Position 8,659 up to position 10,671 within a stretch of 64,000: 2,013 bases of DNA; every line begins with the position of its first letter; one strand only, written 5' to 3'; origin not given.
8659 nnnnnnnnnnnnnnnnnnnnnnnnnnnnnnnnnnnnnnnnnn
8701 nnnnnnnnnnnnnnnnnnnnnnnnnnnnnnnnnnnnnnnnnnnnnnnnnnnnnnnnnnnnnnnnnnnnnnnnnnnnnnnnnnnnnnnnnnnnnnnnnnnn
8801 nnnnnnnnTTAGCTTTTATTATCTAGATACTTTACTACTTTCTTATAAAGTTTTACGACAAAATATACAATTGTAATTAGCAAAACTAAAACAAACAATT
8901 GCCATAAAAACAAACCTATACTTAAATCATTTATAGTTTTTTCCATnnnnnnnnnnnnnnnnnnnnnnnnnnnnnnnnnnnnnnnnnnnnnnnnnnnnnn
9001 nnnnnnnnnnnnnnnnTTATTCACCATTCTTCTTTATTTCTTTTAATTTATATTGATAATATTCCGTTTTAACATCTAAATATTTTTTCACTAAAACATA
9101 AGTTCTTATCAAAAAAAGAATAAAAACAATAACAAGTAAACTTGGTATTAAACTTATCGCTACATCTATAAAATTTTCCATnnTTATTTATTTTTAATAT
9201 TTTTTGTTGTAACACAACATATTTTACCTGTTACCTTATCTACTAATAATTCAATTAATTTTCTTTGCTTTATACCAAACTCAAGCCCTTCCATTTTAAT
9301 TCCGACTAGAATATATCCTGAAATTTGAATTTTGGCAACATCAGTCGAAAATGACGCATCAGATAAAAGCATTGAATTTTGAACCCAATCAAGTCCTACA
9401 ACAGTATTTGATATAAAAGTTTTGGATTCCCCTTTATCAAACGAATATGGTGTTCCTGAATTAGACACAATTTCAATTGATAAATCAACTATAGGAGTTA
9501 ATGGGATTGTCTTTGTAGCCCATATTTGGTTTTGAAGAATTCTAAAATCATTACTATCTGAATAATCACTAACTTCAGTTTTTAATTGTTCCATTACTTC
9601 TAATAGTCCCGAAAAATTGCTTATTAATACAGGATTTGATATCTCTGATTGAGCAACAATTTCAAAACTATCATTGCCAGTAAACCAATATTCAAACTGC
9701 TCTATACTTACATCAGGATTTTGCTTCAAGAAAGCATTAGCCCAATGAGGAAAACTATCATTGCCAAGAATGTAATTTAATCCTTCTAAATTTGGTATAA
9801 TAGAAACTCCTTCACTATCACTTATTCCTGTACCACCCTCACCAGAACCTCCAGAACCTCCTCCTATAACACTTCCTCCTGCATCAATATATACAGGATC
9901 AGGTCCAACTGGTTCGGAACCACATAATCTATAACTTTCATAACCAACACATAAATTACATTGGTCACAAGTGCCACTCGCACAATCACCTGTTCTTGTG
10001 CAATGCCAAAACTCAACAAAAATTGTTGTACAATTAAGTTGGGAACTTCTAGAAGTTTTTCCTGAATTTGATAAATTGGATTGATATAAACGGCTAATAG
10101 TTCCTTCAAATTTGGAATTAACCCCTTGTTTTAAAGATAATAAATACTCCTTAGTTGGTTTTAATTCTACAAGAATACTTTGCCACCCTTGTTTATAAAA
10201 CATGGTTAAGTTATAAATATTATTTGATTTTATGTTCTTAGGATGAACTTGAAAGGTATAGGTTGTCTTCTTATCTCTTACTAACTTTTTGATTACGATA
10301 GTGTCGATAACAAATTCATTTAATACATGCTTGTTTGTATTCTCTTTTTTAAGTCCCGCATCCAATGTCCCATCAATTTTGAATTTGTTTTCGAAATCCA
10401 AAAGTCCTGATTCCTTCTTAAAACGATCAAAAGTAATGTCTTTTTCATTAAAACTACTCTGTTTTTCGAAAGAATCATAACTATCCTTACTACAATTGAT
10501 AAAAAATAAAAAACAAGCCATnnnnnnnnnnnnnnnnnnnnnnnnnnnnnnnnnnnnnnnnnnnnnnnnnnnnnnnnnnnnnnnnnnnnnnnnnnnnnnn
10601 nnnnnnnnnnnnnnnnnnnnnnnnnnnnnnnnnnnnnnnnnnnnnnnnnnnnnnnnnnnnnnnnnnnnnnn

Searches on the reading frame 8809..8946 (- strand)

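Call 6: search_protein_families(library=pfam, proteins=[window:8809-8946:-], max_evalue=1)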
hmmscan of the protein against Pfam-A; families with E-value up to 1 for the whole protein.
window:8809-8946:- (45 aa): 5 families
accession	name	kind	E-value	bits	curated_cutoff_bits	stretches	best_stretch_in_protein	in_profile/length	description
PF17328.7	DUF5366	-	0.015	15.8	25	1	10-39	125-155/158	Family of unknown function (DUF5366)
PF12420.13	DUF3671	-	0.065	13.1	34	1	10-41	185-216/223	Fam-L, Fam-M like protein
PF06024.17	Orf78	-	0.12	13.1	29.4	1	13-32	68-87/101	Orf78 (ac78)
PF09451.16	ATG27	-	0.17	12.2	27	1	8-40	190-221/261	Autophagy-related protein 27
PF19199.5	Phage_coatGP8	-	0.52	10.9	24.6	1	18-39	46-67/69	Phage major coat protein, Gp8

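Call 87: search_protein_families(library=ncbifam, proteins=[window:8809-8946:-], max_evalue=0.1)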
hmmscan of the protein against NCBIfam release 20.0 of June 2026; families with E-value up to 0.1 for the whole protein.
window:8809-8946:- (45 aa): 1 family
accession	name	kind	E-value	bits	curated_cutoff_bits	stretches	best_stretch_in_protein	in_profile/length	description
NF011041.0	PRK14471.1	equivalog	0.012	15.6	200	1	1-27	1-25/164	F0F1 ATP synthase subunit B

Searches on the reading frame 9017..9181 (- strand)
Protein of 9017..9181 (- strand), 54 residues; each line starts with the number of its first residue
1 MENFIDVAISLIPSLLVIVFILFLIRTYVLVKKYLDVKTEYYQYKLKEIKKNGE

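Call 6: search_protein_families(library=pfam, proteins=[window:9017-9181:-], max_evalue=1)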
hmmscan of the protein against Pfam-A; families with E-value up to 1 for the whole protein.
window:9017-9181:- (54 aa): 2 families
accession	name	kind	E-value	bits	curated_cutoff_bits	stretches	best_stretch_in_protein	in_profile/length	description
PF09991.14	DUF2232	-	0.0045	16.6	27.8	1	1-40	150-188/290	Predicted membrane protein (DUF2232)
PF07666.16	MpPF26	-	0.029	14.8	37.2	1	9-50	6-51/75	M penetrans paralogue family 26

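Call 87: search_protein_families(library=ncbifam, proteins=[window:9017-9181:-], max_evalue=0.1)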
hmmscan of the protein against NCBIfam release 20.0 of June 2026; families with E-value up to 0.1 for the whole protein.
window:9017-9181:- (54 aa): 0 families

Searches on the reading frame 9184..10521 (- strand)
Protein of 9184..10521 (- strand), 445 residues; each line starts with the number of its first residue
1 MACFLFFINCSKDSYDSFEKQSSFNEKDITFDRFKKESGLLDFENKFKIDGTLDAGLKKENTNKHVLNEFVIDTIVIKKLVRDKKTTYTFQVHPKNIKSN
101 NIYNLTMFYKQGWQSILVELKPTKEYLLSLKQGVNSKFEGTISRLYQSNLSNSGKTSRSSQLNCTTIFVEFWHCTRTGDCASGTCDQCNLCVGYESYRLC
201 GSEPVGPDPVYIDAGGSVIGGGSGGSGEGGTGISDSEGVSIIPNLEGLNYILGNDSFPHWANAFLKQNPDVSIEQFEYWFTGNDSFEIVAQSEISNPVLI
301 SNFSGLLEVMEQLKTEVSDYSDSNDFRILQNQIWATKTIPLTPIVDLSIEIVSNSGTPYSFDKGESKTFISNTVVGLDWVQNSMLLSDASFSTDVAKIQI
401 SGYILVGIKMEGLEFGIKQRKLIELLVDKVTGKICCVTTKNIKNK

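Call 6: search_protein_families(library=pfam, proteins=[window:9184-10521:-], max_evalue=1)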
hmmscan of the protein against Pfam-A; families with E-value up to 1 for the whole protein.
window:9184-10521:- (445 aa): 0 families

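Call 15: find_homologous_proteins(query=window:9184-10521:-)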
Query window:9184-10521:- (445 aa): 15 proteins with E <= 0.001 among 6606 candidates.
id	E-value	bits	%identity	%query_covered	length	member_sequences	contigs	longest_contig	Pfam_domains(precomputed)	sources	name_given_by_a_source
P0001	0.0e+0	1009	100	100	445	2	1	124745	-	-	-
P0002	3.4e-144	499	91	55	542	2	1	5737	PF10263.16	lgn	-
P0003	5.8e-91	324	38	99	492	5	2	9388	-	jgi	jgi:hypothetical protein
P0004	3.6e-80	288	39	98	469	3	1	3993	-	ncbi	-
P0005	9.1e-67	244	42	73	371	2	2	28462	-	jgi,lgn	jgi:hypothetical protein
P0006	1.4e-62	230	46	55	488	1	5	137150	-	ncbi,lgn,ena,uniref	ncbi:hypothetical protein [Flavobacterium sp.]|uniref:hypothetical protein n=1 Tax=Flavobacterium sp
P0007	1.8e-62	230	63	42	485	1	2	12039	-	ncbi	-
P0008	1.0e-60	224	49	47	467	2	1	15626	-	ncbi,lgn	-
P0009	9.3e-59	217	43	64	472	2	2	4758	-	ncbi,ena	-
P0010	1.4e-57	213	36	96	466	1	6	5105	-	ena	-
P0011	4.0e-56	209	65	32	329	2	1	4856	PF10263.16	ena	-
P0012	1.1e-50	191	45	47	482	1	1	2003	-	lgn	-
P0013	2.8e-48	183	42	51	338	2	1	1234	-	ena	-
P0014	4.0e-42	163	30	97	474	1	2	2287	-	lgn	-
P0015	1.1e-31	128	33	49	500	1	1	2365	-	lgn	-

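Call 18: find_encoding_contigs(protein=P0002, flank=5000)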
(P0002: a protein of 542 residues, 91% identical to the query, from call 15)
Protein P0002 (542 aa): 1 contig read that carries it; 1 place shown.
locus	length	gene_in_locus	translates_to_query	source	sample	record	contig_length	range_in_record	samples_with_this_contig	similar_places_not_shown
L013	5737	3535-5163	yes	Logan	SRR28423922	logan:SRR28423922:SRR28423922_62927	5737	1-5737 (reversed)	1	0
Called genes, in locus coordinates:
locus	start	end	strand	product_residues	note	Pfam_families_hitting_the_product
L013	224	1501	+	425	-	PF00375:SDF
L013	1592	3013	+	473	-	PF13520:AA_permease_2, PF00324:AA_permease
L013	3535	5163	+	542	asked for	PF10263:SprT-like (weak)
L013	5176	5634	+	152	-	-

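Call 22: find_encoding_contigs(protein=P0008, flank=3000, max_places=3)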
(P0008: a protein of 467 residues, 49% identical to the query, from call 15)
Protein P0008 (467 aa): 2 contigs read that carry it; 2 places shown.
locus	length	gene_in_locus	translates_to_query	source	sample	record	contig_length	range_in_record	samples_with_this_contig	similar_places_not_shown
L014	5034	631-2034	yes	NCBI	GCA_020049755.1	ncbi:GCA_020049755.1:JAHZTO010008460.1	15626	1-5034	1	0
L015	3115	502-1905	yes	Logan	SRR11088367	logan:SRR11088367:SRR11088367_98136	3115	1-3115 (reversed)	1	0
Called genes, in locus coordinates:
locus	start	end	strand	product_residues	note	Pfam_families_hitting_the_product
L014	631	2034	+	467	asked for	-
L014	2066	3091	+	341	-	-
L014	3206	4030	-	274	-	PF00889:EF_TS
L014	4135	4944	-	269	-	PF00318:Ribosomal_S2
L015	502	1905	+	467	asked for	-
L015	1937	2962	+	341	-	-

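Call 23: find_encoding_contigs(protein=P0004, flank=3000, max_places=3)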
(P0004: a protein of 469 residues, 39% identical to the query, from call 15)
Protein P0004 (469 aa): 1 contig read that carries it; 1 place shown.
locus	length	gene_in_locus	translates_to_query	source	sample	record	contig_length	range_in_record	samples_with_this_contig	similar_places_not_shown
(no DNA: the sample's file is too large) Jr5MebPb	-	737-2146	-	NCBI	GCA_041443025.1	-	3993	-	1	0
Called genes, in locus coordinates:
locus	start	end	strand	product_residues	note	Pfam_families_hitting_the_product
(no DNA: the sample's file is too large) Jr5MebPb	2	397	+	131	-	?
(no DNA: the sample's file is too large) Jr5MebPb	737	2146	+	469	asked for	-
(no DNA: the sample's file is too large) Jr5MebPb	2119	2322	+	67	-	-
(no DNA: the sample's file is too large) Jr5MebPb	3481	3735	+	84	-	-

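Call 24: find_encoding_contigs(protein=P0003, flank=3000, max_places=3)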
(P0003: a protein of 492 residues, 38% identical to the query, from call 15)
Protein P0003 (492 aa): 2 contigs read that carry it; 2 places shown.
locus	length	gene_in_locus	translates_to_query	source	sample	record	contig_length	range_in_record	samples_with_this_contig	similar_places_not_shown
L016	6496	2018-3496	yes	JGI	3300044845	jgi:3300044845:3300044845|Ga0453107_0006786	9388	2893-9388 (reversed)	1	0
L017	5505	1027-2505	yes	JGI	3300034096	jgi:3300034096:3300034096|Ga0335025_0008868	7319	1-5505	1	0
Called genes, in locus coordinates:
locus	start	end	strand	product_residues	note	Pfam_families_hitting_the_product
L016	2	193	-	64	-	?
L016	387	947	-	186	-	PF03352:Adenine_glyco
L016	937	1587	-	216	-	PF02592:Vut_1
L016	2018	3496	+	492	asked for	-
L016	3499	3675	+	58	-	-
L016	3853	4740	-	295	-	PF00889:EF_TS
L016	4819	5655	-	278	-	PF00318:Ribosomal_S2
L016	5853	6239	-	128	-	PF00380:Ribosomal_S9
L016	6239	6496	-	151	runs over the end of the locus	PF00572:Ribosomal_L13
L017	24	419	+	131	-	-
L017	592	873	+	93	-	-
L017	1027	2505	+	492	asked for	-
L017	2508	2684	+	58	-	-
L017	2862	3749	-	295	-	PF00889:EF_TS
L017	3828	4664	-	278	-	PF00318:Ribosomal_S2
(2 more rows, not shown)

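Call 28: search_protein_families(library=pfam, proteins=[P0002, P0006, P0015, P0009, P0013, P0007, P0008], max_evalue=0.1)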
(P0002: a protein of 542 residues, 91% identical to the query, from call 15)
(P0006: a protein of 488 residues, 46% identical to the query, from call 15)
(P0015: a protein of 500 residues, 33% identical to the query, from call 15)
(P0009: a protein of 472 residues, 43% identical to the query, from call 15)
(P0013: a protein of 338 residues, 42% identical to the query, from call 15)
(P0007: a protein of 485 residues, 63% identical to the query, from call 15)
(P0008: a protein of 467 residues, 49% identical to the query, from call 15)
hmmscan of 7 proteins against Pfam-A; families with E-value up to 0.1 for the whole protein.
P0002 (542 aa): 1 family
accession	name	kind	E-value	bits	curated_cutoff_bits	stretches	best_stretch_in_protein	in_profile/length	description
PF10263.15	SprT-like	-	5.3e-06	26.7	25.6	1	329-394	12-75/108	SprT-like family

P0006 (488 aa): 0 families

P0015 (500 aa): 0 families

P0009 (472 aa): 0 families

P0013 (338 aa): 0 families

P0007 (485 aa): 2 families
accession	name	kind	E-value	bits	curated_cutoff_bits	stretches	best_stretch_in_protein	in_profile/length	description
PF12681.13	Glyoxalase_2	-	0.024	15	30.1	1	327-392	53-114/118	Glyoxalase-like domain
PF18994.6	Prophage_tailD1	-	0.062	13.9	23.6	0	41-95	14-63/84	Prophage endopeptidase tail N-terminal domain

P0008 (467 aa): 0 families

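Call 48: search_solved_structures(query=window:9184-10521:-, max_evalue=1)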
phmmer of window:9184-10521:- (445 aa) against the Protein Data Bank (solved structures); distinct sequences matched with E-value up to 1: 5.
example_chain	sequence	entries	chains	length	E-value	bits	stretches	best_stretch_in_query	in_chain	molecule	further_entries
7ke5_A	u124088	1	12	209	0.32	12.9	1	204-237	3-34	Epstein-Barr nuclear antigen 1,Ferritin heavy chain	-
7cyv_H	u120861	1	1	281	0.32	12.9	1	154-262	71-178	The heavy chain variable region of the scFv FD20,The light chain variable region of the sc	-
3mjd_A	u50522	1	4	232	0.41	12.5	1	335-418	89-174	Orotate phosphoribosyltransferase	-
8zpu_A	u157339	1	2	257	0.51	12.2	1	137-233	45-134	scFv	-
6cbp_A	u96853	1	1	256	0.96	11.3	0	193-270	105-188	DH270.6 single chain variable fragment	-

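Call 56: find_encoding_contigs(protein=P0001, flank=1500, max_places=10)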
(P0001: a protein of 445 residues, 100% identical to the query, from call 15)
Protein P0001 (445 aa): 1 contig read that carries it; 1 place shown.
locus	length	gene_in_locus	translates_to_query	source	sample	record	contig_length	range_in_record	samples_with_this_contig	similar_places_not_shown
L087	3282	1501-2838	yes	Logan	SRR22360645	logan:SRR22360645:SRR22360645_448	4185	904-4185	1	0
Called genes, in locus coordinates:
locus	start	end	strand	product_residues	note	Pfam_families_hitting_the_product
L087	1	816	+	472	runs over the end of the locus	PF13520:AA_permease_2, PF00324:AA_permease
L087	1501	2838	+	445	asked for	-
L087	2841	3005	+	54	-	-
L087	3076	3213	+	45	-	-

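Call 61: predict_structure(alignment_id=A1)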
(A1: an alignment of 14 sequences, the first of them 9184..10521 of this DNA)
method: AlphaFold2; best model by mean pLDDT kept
length: 445 residues; sequences in the alignment: 14
mean_pLDDT: 41.3   pTM: 0.33
mean pLDDT of the five models: 41.3, 41.1, 40.6, 39.5, 32.6
residues with pLDDT >= 90: 0; 70-90: 10; 50-70: 117; < 50: 318
segments of 3 or more residues with pLDDT < 50: 1-25, 48-65, 75-77, 80-85, 125-142, 148-378, 381-384, 408-415, 443-445
pLDDT, mean of each block of 10 residues (from residue 1): 30 29 47 60 50 38 51 55 51 62 62 59 50 40 49 29 39 36 31 40 29 23 21 23 30 31 37 38 29 26 35 27 27 38 36 30 25 39 55 70 51 50 67 67 46
secondary structure, 60 per line:
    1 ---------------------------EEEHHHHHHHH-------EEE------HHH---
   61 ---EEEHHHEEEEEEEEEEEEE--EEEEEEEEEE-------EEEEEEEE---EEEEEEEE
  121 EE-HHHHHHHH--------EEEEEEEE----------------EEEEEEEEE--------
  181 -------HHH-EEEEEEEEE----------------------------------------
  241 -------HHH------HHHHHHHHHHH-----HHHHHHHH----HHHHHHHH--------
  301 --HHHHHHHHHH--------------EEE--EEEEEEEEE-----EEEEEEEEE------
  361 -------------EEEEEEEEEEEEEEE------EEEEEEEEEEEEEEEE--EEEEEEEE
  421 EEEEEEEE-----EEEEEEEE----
elements in order: E28-30 H31-38 E46-48 E64-66 E70-82 E85-94 E102-109 E113-122 H124-131 E140-147 E164-172 E192-200 H257-267 H273-280 H285-292 H303-312 E327-329 E332-340 E346-354 E374-388 E395-410 E413-428 E434-441

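Call 87: search_protein_families(library=ncbifam, proteins=[window:9184-10521:-], max_evalue=0.1)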
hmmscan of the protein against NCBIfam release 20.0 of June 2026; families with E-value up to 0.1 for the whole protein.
window:9184-10521:- (445 aa): 0 families

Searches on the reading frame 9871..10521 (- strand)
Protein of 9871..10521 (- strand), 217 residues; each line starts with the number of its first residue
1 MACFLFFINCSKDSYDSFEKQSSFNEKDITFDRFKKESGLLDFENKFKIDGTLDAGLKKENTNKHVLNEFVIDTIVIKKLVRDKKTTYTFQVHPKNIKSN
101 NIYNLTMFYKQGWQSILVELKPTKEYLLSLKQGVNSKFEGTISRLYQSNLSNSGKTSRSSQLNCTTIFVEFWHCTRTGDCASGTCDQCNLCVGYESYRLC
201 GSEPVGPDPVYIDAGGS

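Call 67: find_related_loci(query=A2, collection=genome_contigs, flank=1200)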
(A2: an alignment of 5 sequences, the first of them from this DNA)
Query A2 (217 aa) in genome_contigs; peptide patterns used: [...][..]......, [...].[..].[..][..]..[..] (x = any residue, [..] = any of these).
141 stretches matched a pattern; 7 encode a relative of the query (tblastn E <= 1e-3); 7 distinct loci.
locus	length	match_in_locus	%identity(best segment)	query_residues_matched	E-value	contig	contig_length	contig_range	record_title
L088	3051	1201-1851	99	1-217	1e-150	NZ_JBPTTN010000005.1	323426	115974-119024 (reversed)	Flavobacterium sp. RSSA_27 contig_5, whole genome shotgun sequence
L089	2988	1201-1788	49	10-214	3e-62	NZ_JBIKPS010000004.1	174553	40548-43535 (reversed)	MAG: Flavobacterium sp. isolate ME2015-05-02_3300035682_group6_bin8 Rohwer_bin886_scaffold_7_c1, whole genome shotgun se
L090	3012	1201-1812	47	1-214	3e-61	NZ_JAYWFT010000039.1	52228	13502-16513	MAG: Flavobacterium sp. isolate GLR17_GL16_UP_1_metabinner_1 GLR17_GL16_UP_1_metabinner_1_38, whole genome shotgun seque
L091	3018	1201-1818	46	4-214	7e-60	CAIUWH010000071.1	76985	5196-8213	MAG: uncultured Bacteroidetes bacterium isolate ErkenSummer_bin-5170 genome assembly, contig: bin-5170:071/120, whole ge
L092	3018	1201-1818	48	4-214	2e-59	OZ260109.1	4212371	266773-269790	MAG: Flavobacterium sp. isolate NI281-mx-bin02 genome assembly, chromosome: 1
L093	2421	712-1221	38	25-200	5e-33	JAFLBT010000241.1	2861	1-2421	MAG: Flavobacteriales bacterium isolate UWPOB_FLAVO1 gnl_X_PKKGCPMA_241, whole genome shotgun sequence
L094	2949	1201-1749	31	3-186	3e-21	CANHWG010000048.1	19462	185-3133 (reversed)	MAG: Flavobacteriaceae bacterium isolate RE-27jun17-78 genome assembly, contig: RE-27jun17-C1822, whole genome shotgun s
